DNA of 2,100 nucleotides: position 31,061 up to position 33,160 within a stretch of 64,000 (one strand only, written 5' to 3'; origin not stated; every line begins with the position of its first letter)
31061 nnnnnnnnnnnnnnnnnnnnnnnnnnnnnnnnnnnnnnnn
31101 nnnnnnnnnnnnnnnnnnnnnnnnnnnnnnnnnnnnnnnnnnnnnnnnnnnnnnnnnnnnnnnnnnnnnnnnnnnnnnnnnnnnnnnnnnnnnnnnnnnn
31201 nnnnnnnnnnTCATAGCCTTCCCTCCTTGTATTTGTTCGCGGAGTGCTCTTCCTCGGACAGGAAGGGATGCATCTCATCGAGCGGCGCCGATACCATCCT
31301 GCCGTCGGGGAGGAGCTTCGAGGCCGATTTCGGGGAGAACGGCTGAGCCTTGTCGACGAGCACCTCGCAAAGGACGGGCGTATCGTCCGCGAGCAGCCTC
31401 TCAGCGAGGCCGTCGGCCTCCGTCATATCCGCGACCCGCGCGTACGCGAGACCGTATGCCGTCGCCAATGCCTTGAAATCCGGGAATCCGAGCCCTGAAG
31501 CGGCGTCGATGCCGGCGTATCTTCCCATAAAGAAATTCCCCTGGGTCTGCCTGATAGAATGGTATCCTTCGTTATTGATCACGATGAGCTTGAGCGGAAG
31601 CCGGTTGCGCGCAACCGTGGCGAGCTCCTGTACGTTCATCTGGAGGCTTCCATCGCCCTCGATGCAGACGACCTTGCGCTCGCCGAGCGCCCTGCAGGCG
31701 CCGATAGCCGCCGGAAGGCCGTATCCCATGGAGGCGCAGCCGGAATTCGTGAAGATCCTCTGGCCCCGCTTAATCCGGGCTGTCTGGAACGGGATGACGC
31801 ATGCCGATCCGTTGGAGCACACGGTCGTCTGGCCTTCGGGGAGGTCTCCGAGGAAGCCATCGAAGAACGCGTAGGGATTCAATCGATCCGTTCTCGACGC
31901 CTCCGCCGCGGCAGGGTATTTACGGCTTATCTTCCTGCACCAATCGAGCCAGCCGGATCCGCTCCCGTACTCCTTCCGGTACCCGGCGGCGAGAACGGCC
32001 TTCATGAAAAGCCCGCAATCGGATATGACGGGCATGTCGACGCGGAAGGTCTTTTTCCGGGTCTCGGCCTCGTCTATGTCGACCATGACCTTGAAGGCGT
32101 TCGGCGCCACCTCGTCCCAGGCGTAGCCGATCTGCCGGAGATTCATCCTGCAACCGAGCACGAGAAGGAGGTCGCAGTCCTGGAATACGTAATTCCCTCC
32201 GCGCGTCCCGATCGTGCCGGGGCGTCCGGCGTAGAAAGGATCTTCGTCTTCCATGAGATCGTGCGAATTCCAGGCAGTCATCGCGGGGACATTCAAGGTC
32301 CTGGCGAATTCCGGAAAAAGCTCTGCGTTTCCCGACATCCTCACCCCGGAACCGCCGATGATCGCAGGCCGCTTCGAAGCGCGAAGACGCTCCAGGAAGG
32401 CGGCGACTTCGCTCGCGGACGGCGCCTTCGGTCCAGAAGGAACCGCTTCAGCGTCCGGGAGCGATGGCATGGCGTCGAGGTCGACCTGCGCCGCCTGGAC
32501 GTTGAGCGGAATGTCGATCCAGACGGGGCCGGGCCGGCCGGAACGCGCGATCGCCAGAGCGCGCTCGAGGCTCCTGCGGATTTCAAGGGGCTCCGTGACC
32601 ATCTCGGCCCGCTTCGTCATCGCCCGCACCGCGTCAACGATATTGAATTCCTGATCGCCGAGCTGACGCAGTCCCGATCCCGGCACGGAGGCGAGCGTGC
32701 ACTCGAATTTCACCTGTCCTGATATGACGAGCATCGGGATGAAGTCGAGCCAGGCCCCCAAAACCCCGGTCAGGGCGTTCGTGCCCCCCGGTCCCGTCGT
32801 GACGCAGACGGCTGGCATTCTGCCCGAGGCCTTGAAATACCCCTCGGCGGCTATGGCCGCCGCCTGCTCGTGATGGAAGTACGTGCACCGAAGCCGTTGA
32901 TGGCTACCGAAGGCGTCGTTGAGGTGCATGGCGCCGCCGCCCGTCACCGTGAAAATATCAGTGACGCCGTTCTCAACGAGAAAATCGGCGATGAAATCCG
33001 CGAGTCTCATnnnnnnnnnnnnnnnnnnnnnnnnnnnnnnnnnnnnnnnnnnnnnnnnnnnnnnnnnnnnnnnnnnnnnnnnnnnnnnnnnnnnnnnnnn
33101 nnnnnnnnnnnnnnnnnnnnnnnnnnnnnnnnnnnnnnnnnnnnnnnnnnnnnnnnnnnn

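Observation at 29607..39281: Complete CDP-3,6-dideoxyhexose pathway followed by a YerE/YerF-like TPP enzyme plus SDR pair: a probable branched-chain dideoxy sugar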

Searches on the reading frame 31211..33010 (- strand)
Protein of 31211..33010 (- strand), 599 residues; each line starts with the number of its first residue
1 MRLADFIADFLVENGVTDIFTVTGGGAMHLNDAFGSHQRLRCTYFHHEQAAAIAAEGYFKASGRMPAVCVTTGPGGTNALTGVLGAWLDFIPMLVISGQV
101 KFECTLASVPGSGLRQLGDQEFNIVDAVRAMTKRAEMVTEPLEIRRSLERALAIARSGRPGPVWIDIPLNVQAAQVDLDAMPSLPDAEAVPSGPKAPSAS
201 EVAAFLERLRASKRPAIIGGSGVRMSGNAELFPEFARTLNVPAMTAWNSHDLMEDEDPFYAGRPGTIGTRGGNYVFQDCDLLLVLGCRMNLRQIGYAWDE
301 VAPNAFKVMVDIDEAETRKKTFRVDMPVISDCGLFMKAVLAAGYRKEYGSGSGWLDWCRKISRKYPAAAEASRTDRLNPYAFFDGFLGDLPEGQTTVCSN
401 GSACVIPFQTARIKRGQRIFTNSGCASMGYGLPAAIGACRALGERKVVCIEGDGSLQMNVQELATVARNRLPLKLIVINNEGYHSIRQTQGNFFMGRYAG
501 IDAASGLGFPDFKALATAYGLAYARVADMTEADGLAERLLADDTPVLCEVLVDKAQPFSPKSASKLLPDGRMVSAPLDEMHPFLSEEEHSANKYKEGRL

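Call 4: search_protein_families(library=pfam, proteins=[window:31211-33010:-])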
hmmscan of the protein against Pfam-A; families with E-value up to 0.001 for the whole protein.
window:31211-33010:- (599 aa): 3 families
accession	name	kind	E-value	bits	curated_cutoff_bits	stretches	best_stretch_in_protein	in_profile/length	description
PF02775.26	TPP_enzyme_C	-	1.9e-37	128.8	21.9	1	401-550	3-151/151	Thiamine pyrophosphate enzyme, C-terminal TPP binding domain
PF02776.23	TPP_enzyme_N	-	2.1e-33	115.1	26.8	1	1-103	1-103/119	Thiamine pyrophosphate enzyme, N-terminal TPP binding domain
PF00205.28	TPP_enzyme_M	-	3.7e-29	101.6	30.4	1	203-338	2-136/137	Thiamine pyrophosphate enzyme, central domain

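Call 5: search_protein_families(library=ncbifam, proteins=[window:31211-33010:-])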
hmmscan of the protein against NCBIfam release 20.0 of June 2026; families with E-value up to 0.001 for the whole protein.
window:31211-33010:- (599 aa): 54 families (the best 25 are shown)
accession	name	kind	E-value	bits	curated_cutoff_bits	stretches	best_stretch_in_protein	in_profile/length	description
NF006524.0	PRK08978.1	equivalog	1.2e-95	320.9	738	1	3-557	3-529/548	acetolactate synthase 2 catalytic subunit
TIGR00118.1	acolac_lg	equivalog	8.3e-94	315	538.35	1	2-560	2-542/557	biosynthetic-type acetolactate synthase large subunit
NF004710.0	PRK06048.1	equivalog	1.3e-89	301.2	976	1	1-560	8-545/561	acetolactate synthase large subunit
NF006016.1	PRK08155.1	equivalog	1.7e-87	294.1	870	1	4-557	6-537/554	acetolactate synthase large subunit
NF005651.0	PRK07418.1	subfamily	1e-85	288.2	942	1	5-560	23-567/617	acetolactate synthase large subunit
NF005860.0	PRK07789.1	equivalog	4.4e-85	286.2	881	1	8-555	41-581/615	acetolactate synthase large subunit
NF005228.0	PRK06725.1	equivalog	4.9e-85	285.8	991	1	4-556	19-549/571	acetolactate synthase large subunit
NF004919.0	PRK06276.1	equivalog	2.7e-83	280.2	866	1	1-556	1-542/582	acetolactate synthase large subunit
NF005584.0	PRK07282.1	equivalog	1.8e-78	264.5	970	1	5-558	14-546/566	acetolactate synthase large subunit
NF006319.0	PRK08527.1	equivalog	3.6e-78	263.4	905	1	4-557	7-543/565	acetolactate synthase large subunit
NF006581.0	PRK09107.1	equivalog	1.5e-77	261.3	974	1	4-558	14-559/595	acetolactate synthase 3 large subunit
NF005058.0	PRK06466.1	equivalog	6e-77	259.4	951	1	4-557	7-552/574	acetolactate synthase 3 large subunit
NF006052.0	PRK08199.1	subfamily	6.7e-77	259.1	539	1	5-556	12-541/559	thiamine pyrophosphate protein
NF005824.0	PRK07710.1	equivalog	8e-77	258.9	976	1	5-560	21-556/573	acetolactate synthase large subunit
NF006525.0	PRK08979.1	equivalog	1.3e-68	231.8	1084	1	4-557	7-550/572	acetolactate synthase 3 large subunit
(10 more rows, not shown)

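Call 6: search_solved_structures(query=window:31211-33010:-, max_evalue=1e-20)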
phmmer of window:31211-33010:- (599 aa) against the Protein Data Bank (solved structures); distinct sequences matched with E-value up to 1e-20: 128 (the best 60 are shown).
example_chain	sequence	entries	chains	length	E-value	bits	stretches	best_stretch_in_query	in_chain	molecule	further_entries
8rph_A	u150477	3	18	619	2e-109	370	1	2-585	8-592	Thiamine pyrophosphate-binding protein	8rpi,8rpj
6lpi_A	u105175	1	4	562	3.5e-71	243.7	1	4-560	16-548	Acetolactate synthase isozyme 1 large subunit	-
5ahk_A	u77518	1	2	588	1e-70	242.1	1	1-561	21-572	ACETOLACTATE SYNTHASE II, LARGE SUBUNIT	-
7u25_A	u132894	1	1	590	9.8e-61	209.2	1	4-554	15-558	Acetolactate synthase, chloroplastic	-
7egv_A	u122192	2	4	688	2.4e-60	207.9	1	8-561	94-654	Acetolactate synthase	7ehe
3e9y_A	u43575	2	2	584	2.6e-60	207.8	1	4-554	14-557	Acetolactate synthase, chloroplastic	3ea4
7stq_A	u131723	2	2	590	4.8e-60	206.9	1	4-554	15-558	Acetolactate synthase, chloroplastic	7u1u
7tzz_A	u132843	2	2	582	6.3e-60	206.5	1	4-554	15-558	Acetolactate synthase, chloroplastic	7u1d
1ybh_A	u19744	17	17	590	6.6e-60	206.5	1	4-554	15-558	Acetolactate synthase, chloroplast | Acetolactate synthase | Acetolactate synthase, chloroplastic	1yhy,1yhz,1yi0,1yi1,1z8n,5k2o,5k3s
6u9h_A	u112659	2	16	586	6.9e-60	206.4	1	4-554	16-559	Acetolactate synthase, chloroplastic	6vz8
8et5_A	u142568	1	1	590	7.6e-60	206.3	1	4-553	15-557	Acetolactate synthase, chloroplastic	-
8xod_A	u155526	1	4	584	2.7e-54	187.9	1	12-554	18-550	BbmA-G484F complex with CBOA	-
8x3x_A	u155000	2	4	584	2.8e-54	187.9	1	12-554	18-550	BbmA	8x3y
6dek_A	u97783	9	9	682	8e-54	186.4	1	9-296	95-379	Acetolactate synthase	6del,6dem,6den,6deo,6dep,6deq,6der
1jsc_A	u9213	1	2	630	1.9e-52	181.8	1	11-563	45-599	ACETOHYDROXY-ACID SYNTHASE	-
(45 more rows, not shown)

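Call 14: find_homologous_proteins(query=window:31211-33010:-, max_evalue=1e-30)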
Query window:31211-33010:- (599 aa): 8000 proteins with E <= 1e-30 among 8000 candidates; the best 120 are listed.
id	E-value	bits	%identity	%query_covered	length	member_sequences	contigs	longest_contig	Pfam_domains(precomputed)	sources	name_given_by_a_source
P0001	0.0e+0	1373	100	100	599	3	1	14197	PF02775.27,PF02776.24,PF00205.29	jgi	-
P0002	0.0e+0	1121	81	100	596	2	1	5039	PF02775.27,PF02776.24,PF00205.29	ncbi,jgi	jgi:acetolactate synthase-1/2/3 large subunit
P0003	5.2e-262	889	64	99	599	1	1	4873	PF02775.27,PF02776.24,PF00205.29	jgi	jgi:acetolactate synthase I/II/III large subunit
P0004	5.5e-259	879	62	99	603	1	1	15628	PF02775.27,PF02776.24,PF00205.29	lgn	-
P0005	2.2e-258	877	62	99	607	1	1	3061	PF02775.27,PF02776.24,PF00205.29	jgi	jgi:acetolactate synthase I/II/III large subunit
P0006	6.9e-253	859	62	99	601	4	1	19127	PF02775.27,PF02776.24,PF00205.29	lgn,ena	-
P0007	6.1e-249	846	62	99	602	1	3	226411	PF02775.27,PF02776.24,PF00205.29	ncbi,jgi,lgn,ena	jgi:acetolactate synthase-1/2/3 large subunit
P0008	2.5e-247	840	61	98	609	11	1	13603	PF02775.27,PF02776.24,PF00205.29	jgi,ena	-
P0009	5.7e-247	839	58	99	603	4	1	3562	PF02775.27,PF02776.24,PF00205.29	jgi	jgi:acetolactate synthase-1/2/3 large subunit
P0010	1.7e-246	838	59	99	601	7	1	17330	PF02775.27,PF02776.24,PF00205.29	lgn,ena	-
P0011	5.0e-246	836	61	99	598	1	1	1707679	PF02775.27,PF02776.24,PF00205.29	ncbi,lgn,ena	-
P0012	2.4e-245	834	58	99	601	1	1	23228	PF02775.27,PF02776.24,PF00205.29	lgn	-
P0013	2.9e-245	833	62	98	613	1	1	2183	PF02775.27,PF02776.24,PF00205.29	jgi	jgi:acetolactate synthase I/II/III large subunit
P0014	3.8e-245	833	58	99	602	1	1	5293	PF02775.27,PF02776.24,PF00205.29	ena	-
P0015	7.9e-245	832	59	99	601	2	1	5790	PF02775.27,PF02776.24,PF00205.29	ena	-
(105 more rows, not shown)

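Call 15: find_encoding_contigs(protein=P0002, flank=10000, max_places=3)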
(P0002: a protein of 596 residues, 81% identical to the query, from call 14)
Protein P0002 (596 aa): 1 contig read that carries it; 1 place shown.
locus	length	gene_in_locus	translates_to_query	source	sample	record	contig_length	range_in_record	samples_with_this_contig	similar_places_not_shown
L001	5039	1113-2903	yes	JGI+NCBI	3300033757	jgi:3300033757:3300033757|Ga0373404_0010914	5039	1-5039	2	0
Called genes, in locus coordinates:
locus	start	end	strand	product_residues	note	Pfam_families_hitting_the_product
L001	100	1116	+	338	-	PF01370:Epimerase, PF16363:GDP_Man_Dehyd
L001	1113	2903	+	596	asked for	PF02776:TPP_enzyme_N, PF00205:TPP_enzyme_M, PF02775:TPP_enzyme_C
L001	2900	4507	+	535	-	PF00682:HMGL-like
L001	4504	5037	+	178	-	?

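Call 16: find_encoding_contigs(protein=P0007, flank=10000, max_places=2)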
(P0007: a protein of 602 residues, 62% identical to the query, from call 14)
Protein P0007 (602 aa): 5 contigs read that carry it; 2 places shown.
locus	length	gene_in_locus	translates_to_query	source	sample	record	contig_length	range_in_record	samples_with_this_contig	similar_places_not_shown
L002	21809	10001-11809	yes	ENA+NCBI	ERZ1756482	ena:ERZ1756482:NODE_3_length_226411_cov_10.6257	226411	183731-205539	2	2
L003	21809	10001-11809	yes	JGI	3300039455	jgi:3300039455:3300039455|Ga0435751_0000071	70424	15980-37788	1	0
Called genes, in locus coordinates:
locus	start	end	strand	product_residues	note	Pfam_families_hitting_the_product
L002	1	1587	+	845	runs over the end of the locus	-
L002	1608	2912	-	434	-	PF02310:B12-binding, PF04055:Radical_SAM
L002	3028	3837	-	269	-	PF13641:Glyco_tranf_2_3, PF00535:Glycos_transf_2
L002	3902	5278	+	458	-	PF02310:B12-binding, PF04055:Radical_SAM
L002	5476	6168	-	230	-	PF00535:Glycos_transf_2, PF10111:Glyco_tranf_2_2 (weak), PF13641:Glyco_tranf_2_3 (faint)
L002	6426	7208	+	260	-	PF00483:NTP_transferase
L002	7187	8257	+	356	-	PF01073:3Beta_HSD, PF01370:Epimerase, PF02719:Polysacc_synt_2, PF04321:RmlD_sub_bind, PF07993:NAD_binding_4 (faint), PF16363:GDP_Man_Dehyd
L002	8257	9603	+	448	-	PF01041:DegT_DnrJ_EryC1, PF01212:Beta_elim_lyase (weak)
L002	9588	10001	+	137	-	PF04138:GtrA_DPMS_TM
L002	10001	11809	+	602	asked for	PF02776:TPP_enzyme_N, PF00205:TPP_enzyme_M, PF02775:TPP_enzyme_C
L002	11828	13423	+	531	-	PF00682:HMGL-like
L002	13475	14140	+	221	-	PF00106:adh_short, PF13561:adh_short_C2, PF23441:SDR (weak)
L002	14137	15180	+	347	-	PF01761:DHQ_synthase, PF24621:DHQS_C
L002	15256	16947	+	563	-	PF09594:GT87 (weak)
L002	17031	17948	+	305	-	PF01370:Epimerase, PF04321:RmlD_sub_bind (weak), PF05368:NmrA (weak), PF16363:GDP_Man_Dehyd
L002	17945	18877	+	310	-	PF00535:Glycos_transf_2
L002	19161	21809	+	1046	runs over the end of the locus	PF13231:PMT_2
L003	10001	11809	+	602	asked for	PF02776:TPP_enzyme_N, PF00205:TPP_enzyme_M, PF02775:TPP_enzyme_C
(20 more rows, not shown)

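Call 17: find_encoding_contigs(protein=P0011, flank=10000, max_places=2)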
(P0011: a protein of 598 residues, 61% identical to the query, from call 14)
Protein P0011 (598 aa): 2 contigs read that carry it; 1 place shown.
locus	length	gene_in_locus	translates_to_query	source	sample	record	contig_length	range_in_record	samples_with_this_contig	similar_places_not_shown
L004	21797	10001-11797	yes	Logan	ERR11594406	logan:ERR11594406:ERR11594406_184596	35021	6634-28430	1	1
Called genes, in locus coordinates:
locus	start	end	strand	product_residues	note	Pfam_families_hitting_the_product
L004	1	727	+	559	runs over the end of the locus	PF13522:GATase_6, PF13537:GATase_7, PF00733:Asn_synthase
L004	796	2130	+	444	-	PF27533:CapK_C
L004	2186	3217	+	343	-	PF04015:DUF362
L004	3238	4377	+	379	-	PF13439:Glyco_transf_4, PF13579:Glyco_trans_4_4, PF20706:GT4-conflict, PF00534:Glycos_transf_1, PF13692:Glyco_trans_1_4, PF13524:Glyco_trans_1_2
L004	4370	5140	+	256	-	PF13489:Methyltransf_23, PF05175:MTS, PF13847:Methyltransf_31, PF08241:Methyltransf_11, PF08242:Methyltransf_12, PF13649:Methyltransf_25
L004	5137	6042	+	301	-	PF01209:Ubie_methyltran, PF13489:Methyltransf_23, PF07021:MetW (weak), PF13847:Methyltransf_31, PF08241:Methyltransf_11, PF08242:Methyltransf_12, PF13649:Methyltransf_25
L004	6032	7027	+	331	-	PF03706:LPG_synthase_TM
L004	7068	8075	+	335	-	PF04321:RmlD_sub_bind, PF08659:KR (weak), PF01073:3Beta_HSD, PF01370:Epimerase, PF02719:Polysacc_synt_2, PF07993:NAD_binding_4 (faint), PF13460:NAD_binding_10 (weak), PF16363:GDP_Man_Dehyd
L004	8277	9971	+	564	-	-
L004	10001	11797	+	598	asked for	PF02776:TPP_enzyme_N, PF00205:TPP_enzyme_M, PF02775:TPP_enzyme_C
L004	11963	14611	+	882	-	-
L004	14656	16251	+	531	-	PF00682:HMGL-like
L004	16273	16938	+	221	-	PF13561:adh_short_C2, PF00106:adh_short, PF23441:SDR (weak)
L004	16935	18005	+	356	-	PF01761:DHQ_synthase, PF24621:DHQS_C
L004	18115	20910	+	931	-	-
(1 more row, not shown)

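Call 22: find_encoding_contigs(protein=window:31211-33010:-, flank=10000, max_places=3)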
Protein window:31211-33010:- (599 aa): 3 contigs read that carry it; 3 places shown.
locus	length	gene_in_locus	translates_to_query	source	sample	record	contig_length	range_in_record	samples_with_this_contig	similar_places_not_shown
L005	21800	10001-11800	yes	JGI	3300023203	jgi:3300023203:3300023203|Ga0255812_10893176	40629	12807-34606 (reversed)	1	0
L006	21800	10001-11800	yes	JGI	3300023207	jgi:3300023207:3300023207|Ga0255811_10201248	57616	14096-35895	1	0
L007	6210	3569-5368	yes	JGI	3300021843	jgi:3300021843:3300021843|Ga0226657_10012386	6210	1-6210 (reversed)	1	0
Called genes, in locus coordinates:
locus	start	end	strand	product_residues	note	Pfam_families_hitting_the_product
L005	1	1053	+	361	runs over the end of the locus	PF01370:Epimerase, PF04321:RmlD_sub_bind (weak), PF16363:GDP_Man_Dehyd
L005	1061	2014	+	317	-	PF01370:Epimerase, PF04321:RmlD_sub_bind (faint), PF16363:GDP_Man_Dehyd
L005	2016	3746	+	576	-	PF00884:Sulfatase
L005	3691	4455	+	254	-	PF00175:NAD_binding_1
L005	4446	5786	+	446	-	PF01041:DegT_DnrJ_EryC1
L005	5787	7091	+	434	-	PF09594:GT87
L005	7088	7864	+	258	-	PF00483:NTP_transferase, PF12804:NTP_transf_3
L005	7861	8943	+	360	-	PF01370:Epimerase, PF02719:Polysacc_synt_2, PF04321:RmlD_sub_bind (weak), PF01073:3Beta_HSD (weak), PF16363:GDP_Man_Dehyd, PF07993:NAD_binding_4 (weak)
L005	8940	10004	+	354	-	PF01370:Epimerase, PF16363:GDP_Man_Dehyd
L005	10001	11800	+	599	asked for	PF02776:TPP_enzyme_N, PF00205:TPP_enzyme_M, PF02775:TPP_enzyme_C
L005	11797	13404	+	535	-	PF00682:HMGL-like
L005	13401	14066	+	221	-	PF00702:Hydrolase, PF12710:HAD (weak), PF13419:HAD_2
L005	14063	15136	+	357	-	PF13524:Glyco_trans_1_2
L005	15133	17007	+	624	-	PF00852:Glyco_transf_10, PF00535:Glycos_transf_2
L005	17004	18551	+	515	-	PF01554:MatE (weak)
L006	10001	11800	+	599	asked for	PF02776:TPP_enzyme_N, PF00205:TPP_enzyme_M, PF02775:TPP_enzyme_C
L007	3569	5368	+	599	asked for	PF02776:TPP_enzyme_N, PF00205:TPP_enzyme_M, PF02775:TPP_enzyme_C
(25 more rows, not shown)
